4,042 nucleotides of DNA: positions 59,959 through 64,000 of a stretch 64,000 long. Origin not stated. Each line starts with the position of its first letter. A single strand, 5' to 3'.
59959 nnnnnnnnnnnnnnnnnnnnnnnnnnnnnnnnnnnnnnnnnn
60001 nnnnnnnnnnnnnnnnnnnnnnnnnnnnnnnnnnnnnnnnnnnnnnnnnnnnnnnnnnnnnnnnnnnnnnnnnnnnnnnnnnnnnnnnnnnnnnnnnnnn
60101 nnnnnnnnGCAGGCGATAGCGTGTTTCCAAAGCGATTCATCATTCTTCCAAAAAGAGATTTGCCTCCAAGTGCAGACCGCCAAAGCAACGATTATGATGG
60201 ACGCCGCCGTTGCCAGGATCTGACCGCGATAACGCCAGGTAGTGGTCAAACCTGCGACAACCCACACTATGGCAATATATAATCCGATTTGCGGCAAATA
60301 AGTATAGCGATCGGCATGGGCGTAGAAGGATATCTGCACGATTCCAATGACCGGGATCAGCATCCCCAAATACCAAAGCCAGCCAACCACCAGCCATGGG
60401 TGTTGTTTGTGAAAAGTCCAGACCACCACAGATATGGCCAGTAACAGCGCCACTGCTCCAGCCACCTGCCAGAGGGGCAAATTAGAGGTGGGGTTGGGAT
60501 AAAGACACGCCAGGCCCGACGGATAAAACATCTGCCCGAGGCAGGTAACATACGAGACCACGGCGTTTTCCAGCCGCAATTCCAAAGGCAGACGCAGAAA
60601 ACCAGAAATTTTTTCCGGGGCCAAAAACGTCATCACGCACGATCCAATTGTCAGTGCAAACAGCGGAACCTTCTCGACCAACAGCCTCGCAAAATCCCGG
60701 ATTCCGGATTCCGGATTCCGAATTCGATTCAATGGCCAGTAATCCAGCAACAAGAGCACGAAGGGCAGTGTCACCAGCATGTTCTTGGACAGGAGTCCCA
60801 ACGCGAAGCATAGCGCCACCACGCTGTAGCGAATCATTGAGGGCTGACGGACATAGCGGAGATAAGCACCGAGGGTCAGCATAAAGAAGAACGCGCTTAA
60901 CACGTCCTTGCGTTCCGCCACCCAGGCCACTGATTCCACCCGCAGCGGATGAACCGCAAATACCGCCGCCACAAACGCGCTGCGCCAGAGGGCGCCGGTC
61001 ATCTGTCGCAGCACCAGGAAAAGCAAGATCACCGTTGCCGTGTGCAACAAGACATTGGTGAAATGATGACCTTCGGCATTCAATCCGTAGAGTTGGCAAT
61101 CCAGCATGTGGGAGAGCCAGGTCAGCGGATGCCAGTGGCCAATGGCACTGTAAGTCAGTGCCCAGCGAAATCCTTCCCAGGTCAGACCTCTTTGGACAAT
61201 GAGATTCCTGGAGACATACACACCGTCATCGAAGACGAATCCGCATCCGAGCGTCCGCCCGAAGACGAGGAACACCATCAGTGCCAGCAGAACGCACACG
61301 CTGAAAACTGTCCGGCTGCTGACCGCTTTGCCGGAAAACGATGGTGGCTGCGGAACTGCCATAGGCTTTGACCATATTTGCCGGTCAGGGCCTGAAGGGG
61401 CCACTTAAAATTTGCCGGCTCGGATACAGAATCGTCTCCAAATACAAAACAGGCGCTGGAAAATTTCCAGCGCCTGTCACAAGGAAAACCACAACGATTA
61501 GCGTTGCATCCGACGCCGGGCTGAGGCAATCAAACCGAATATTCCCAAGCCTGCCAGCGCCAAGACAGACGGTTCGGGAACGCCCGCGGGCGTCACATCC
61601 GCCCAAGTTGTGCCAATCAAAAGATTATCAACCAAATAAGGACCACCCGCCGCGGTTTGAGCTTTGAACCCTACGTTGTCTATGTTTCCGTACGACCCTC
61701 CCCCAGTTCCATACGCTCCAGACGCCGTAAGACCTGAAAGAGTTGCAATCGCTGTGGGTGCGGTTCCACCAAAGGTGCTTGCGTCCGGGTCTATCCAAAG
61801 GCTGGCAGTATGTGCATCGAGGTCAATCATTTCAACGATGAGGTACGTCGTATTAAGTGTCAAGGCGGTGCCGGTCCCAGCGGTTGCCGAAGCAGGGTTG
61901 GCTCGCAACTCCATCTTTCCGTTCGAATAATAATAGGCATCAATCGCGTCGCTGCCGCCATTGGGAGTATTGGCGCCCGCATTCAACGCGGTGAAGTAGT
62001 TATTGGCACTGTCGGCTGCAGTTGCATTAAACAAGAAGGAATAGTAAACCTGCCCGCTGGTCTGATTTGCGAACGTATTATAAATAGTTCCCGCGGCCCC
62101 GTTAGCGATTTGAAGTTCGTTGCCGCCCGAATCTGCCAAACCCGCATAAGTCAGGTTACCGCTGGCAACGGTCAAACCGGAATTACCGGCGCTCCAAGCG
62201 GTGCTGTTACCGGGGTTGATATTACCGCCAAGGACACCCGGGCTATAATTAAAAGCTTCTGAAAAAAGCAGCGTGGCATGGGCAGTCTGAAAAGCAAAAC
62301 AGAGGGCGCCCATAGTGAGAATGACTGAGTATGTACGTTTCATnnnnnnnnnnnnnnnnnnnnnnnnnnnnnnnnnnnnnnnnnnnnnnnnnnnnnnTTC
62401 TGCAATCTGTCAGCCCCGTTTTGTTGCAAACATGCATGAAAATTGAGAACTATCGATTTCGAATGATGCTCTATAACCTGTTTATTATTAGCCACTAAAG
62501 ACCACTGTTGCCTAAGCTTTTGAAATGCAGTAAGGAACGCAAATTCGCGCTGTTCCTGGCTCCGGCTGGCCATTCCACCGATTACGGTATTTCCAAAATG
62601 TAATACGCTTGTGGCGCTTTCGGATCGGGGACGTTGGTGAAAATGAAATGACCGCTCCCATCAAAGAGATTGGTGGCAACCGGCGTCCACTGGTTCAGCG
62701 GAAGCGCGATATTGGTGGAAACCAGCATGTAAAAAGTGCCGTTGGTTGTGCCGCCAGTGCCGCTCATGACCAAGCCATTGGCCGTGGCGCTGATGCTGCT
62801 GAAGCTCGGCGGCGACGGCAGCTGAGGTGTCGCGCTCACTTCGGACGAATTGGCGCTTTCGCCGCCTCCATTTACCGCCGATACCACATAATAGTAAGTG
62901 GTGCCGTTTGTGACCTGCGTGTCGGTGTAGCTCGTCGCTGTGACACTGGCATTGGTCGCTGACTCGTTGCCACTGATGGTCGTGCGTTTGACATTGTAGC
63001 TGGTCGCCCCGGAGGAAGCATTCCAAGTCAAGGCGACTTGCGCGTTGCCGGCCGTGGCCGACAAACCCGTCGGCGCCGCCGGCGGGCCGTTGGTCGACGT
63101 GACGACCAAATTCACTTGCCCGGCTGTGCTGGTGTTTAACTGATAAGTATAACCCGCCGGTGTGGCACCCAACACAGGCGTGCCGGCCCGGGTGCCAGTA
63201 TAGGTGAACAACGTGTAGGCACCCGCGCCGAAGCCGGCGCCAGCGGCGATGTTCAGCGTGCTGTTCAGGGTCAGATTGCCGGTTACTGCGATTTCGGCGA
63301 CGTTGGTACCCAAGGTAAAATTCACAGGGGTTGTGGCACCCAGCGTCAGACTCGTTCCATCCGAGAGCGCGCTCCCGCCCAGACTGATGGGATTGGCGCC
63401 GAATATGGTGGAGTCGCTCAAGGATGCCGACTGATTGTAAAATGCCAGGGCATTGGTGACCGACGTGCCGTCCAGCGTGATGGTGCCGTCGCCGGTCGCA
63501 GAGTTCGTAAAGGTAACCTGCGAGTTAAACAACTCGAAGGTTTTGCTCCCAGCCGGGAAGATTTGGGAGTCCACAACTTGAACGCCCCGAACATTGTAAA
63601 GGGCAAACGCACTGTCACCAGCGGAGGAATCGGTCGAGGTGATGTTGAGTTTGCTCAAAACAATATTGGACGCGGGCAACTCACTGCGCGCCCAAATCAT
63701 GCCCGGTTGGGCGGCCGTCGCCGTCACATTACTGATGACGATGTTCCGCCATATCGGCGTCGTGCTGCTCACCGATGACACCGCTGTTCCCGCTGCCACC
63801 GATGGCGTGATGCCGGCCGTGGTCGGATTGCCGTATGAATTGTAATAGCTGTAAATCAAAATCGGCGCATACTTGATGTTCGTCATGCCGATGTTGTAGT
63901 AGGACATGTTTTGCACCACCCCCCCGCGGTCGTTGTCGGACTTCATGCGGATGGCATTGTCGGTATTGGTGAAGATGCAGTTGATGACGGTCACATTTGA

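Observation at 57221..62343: Recurring gene pair: PEP-CTERM protein, conserved hairpin, then TMTC-like/TPR gene - a possible dedicated glycosylation module for exosortase substrates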

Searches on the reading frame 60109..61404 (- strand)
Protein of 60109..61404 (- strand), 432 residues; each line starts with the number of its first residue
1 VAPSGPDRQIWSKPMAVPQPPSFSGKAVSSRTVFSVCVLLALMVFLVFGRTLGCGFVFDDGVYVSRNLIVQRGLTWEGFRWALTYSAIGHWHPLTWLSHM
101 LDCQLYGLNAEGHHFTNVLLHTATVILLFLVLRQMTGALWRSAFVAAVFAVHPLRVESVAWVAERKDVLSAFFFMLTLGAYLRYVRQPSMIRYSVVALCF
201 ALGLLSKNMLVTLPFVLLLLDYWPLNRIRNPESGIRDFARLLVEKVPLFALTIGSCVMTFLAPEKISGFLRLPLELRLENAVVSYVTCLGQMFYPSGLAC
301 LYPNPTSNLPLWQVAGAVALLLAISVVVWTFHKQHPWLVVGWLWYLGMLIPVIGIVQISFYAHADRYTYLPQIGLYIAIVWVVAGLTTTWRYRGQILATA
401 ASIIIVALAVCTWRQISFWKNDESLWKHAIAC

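Call 33: search_protein_representatives(protein=window:60109-61404:-)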
Query: 432 residues. Proteins with E-value up to 0.001 (for the whole library): 79432; up to 1e-10: 48319; up to 1e-30: 18289. The best 150 are listed.
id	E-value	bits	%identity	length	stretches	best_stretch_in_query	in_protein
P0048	9.9e-178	608.4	69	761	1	32-432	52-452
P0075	1.8e-171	587.8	68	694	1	26-432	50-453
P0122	1.7e-147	508.8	60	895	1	20-432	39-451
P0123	5.5e-141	487.3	59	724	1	28-432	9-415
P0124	6.2e-141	487.1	57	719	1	35-432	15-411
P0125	2.3e-136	472.1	57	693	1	22-432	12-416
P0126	1.6e-135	469.3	56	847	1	34-432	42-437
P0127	6.9e-135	467.2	57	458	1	28-432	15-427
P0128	7.6e-134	463.8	59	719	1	35-431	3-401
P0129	1.2e-133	463.1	60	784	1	32-432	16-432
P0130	3.2e-133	461.7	58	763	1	24-432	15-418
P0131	1.7e-132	459.3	57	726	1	29-432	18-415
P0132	2.5e-132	458.7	56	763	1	34-431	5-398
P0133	3.4e-132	458.3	57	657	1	30-431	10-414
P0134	1.3e-131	456.4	57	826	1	33-431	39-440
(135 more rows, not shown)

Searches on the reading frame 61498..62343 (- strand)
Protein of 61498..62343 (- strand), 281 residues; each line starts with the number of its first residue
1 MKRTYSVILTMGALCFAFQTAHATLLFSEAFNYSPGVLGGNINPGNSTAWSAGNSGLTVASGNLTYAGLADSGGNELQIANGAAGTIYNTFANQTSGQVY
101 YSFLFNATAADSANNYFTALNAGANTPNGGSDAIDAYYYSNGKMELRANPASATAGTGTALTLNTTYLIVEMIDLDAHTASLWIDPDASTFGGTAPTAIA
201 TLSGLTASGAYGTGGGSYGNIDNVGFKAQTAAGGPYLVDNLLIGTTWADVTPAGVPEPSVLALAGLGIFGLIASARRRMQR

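Call 3: search_protein_families(library=pfam, proteins=[window:61498-62343:-], max_evalue=0.01)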
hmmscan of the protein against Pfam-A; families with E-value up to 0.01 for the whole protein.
window:61498-62343:- (281 aa): 1 family
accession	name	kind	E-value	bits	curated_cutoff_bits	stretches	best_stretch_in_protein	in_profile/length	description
PF07589.16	PEP-CTERM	-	1.7e-05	25.1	20.7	1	255-278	2-24/24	PEP-CTERM motif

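Call 4: search_protein_families(library=ncbifam, proteins=[window:61498-62343:-], max_evalue=0.01)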
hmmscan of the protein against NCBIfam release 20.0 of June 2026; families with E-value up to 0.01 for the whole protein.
window:61498-62343:- (281 aa): 6 families
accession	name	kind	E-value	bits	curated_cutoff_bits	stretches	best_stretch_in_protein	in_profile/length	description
NF041538.1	PEP_EDSA_1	subfamily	1.9e-06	27.8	100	1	245-278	275-307/307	EDSAP-1 family PEP-CTERM protein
NF038125.1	PEP_CTERM_THxN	subfamily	2.2e-05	24.1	85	1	251-278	220-246/246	THxN family PEP-CTERM protein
NF041927.1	Xrt_dep_XDP1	equivalog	0.00096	19.2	125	1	249-278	213-242/242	exosortase-dependent surface protein XDP1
NF038129.1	PEP_NF038129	equivalog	0.0011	18.9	65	1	246-278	162-194/194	NF038129 family PEP-CTERM protein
NF038118.1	PEP_CTERM_CCXG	equivalog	0.0085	15.8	90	0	249-278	170-199/199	CCXG family PEP-CTERM protein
NF038120.1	PEP_CTERM_QFxxD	subfamily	0.0087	15.9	80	0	249-277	187-215/215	NF038120 family PEP-CTERM protein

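Call 70: find_homologous_proteins(query=window:61498-62343:-, max_evalue=0.00001)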
Query window:61498-62343:- (281 aa): 264 proteins with E <= 0.00001 among 8000 candidates; the best 120 are listed.
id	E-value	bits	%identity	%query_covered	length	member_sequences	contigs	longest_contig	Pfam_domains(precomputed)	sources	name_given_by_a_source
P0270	1.4e-143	496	80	100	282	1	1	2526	-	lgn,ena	-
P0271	7.6e-131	454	79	100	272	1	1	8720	PF07589.17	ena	-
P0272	1.5e-129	449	78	100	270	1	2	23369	PF07589.17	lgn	-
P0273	2.0e-128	446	78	100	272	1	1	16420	-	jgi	jgi:PEP-CTERM motif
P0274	6.5e-127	441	77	100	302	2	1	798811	PF07589.17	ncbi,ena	-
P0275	6.7e-127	441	76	99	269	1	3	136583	-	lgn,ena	-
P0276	8.8e-127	440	75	100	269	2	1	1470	PF07589.17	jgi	jgi:hypothetical protein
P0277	1.1e-126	440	76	100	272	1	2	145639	-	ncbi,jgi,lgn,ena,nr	ncbi:MAG TPA: PEP-CTERM sorting domain-containing protein [Candidatus Sulfopaludibacter sp.]|nr:PEP-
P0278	1.2e-121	424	73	100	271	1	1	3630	-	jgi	jgi:hypothetical protein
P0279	3.4e-119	416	90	79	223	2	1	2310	PF07589.17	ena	-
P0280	3.6e-119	415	73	100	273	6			PF07589.17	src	-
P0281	9.3e-119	414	74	100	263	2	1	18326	PF07589.17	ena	-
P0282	2.4e-118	413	75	96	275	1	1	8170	PF07589.17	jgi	jgi:hypothetical protein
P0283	5.2e-118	412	75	96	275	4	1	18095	PF07589.17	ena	-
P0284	6.6e-118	411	75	96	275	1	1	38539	PF07589.17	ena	-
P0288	8.7e-117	408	71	99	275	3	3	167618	-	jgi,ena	-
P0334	2.4e-105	370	65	100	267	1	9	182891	-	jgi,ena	jgi:hypothetical protein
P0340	9.4e-104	365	66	100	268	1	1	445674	PF07589.17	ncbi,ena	-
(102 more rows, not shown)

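Call 71: find_encoding_contigs(protein=P0274, flank=6000, max_places=1)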
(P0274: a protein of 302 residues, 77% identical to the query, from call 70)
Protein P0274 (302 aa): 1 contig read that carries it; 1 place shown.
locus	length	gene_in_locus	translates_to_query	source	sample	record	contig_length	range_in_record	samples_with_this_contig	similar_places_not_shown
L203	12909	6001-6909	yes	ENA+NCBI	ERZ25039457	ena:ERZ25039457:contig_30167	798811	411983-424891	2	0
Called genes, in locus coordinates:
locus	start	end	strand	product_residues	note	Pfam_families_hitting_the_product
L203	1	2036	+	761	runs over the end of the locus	-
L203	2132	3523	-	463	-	PF12708:Pect-lyase_RHGA_epim, PF00295:Glyco_hydro_28, PF13229:Beta_helix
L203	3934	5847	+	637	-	PF12708:Pect-lyase_RHGA_epim (weak), PF00295:Glyco_hydro_28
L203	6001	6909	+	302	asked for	PF07589:PEP_exosort_dom (weak)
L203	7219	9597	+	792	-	PF13231:PMT_2, PF13424:TPR_12, PF13432:TPR_16, PF13414:TPR_11, PF14559:TPR_19, PF00515:TPR_1, PF13414:TPR_11, PF13432:TPR_16, +58 more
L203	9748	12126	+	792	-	PF13231:PMT_2, PF13424:TPR_12, PF13432:TPR_16, PF00515:TPR_1, PF13424:TPR_12, PF13414:TPR_11, PF13414:TPR_11, PF13432:TPR_16, +52 more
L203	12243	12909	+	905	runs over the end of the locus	PF13414:TPR_11, PF13432:TPR_16, PF14559:TPR_19, PF00515:TPR_1, PF07719:TPR_2, PF13414:TPR_11, PF13424:TPR_12, PF13429:TPR_15, +87 more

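Call 72: find_encoding_contigs(protein=P0288, flank=6000, max_places=1)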
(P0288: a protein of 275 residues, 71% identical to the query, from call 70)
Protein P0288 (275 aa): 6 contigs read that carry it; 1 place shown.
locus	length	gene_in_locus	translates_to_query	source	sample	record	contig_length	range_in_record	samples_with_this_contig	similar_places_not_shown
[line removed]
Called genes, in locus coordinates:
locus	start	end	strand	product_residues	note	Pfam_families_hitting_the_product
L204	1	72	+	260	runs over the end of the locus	PF12974:Phosphonate-bd (weak), PF01547:SBP_bac_1, PF13531:SBP_bac_11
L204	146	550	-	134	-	-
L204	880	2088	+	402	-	PF00589:Phage_integrase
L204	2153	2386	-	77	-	PF12728:HTH_17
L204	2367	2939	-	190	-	-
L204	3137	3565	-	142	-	-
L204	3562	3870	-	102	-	PF09907:HigB_toxin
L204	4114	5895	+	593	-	PF01095:Pectinesterase, PF12697:Abhydrolase_6 (faint), PF00135:COesterase, PF20434:BD-FAE, PF07859:Abhydrolase_3, PF00326:Peptidase_S9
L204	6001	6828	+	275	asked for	-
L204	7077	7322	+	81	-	-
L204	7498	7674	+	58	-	-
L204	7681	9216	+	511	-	PF00479:G6PD_N, PF02781:G6PD_C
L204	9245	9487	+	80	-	-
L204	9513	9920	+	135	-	-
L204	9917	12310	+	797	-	PF09137:Glucodextran_N, PF00723:Glyco_hydro_15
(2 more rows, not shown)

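Call 73: find_encoding_contigs(protein=P0334, flank=6000, max_places=1)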
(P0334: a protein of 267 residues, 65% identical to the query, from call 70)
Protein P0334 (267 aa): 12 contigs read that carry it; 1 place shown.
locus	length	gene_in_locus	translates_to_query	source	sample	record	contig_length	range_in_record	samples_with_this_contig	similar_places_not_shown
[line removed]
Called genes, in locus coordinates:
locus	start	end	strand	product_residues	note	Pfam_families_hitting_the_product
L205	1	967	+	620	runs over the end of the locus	-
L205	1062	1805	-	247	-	PF01569:PAP2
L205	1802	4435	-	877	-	PF13491:FtsK_4TM, PF17854:FtsK_alpha, PF01580:FtsK_SpoIIIE, PF09397:FtsK_gamma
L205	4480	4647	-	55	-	-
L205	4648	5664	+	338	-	PF01095:Pectinesterase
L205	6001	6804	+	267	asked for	-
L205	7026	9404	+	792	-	PF13424:TPR_12, PF13414:TPR_11, PF14559:TPR_19, PF00515:TPR_1, PF07719:TPR_2, PF13414:TPR_11, PF00515:TPR_1, PF13424:TPR_12, +67 more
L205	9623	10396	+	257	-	PF13641:Glyco_tranf_2_3 (weak), PF00535:Glycos_transf_2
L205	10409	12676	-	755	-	PF00295:Glyco_hydro_28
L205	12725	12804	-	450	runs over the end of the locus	PF12708:Pect-lyase_RHGA_epim, PF00295:Glyco_hydro_28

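Call 74: find_encoding_contigs(protein=P0340, flank=6000, max_places=1)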
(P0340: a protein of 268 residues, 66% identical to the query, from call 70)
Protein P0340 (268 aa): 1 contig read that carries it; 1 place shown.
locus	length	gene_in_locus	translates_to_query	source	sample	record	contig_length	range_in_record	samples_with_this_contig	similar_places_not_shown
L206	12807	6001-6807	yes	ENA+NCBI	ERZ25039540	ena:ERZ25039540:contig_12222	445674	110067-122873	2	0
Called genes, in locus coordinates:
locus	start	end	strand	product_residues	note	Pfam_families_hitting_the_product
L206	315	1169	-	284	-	PF13276:HTH_21, PF00665:rve, PF13683:rve_3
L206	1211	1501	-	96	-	-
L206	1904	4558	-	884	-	PF13491:FtsK_4TM, PF17854:FtsK_alpha, PF01580:FtsK_SpoIIIE, PF09397:FtsK_gamma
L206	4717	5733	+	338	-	PF01095:Pectinesterase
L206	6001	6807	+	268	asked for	PF07589:PEP_exosort_dom (weak)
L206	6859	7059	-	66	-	-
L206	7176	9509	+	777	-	PF13424:TPR_12, PF13414:TPR_11, PF13432:TPR_16, PF00515:TPR_1, PF07719:TPR_2, PF13181:TPR_8, PF13414:TPR_11, PF13432:TPR_16, +54 more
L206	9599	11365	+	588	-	PF00919:UPF0004, PF04055:Radical_SAM, PF18693:TRAM_2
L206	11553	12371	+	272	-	PF03104:DNA_pol_B_exo1 (weak), PF10108:DNA_pol_B_exo2, PF13482:RNase_H_2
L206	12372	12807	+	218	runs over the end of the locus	PF01048:PNP_UDP_1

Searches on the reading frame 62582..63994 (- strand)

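Call 3: search_protein_families(library=pfam, proteins=[window:62582-63994:-], max_evalue=0.01)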
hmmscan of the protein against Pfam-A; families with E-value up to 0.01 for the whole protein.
window:62582-63994:- (470 aa): 2 families
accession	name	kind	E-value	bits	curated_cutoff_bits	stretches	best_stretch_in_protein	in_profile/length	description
PF00295.23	Glyco_hydro_28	-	8.2e-09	35.4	22.9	1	2-124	205-312/324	Glycosyl hydrolases family 28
PF00041.27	fn3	-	1.2e-06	29.1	25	1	307-387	2-82/84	Fibronectin type III domain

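Call 4: search_protein_families(library=ncbifam, proteins=[window:62582-63994:-], max_evalue=0.01)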
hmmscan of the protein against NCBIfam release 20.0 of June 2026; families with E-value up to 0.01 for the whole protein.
window:62582-63994:- (470 aa): 1 family
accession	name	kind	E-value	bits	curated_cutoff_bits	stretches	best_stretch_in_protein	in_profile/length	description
NF051860.1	PolglcturonPglAAgro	equivalog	4.4e-08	32.2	600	1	2-126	352-472/502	polygalacturonase PglA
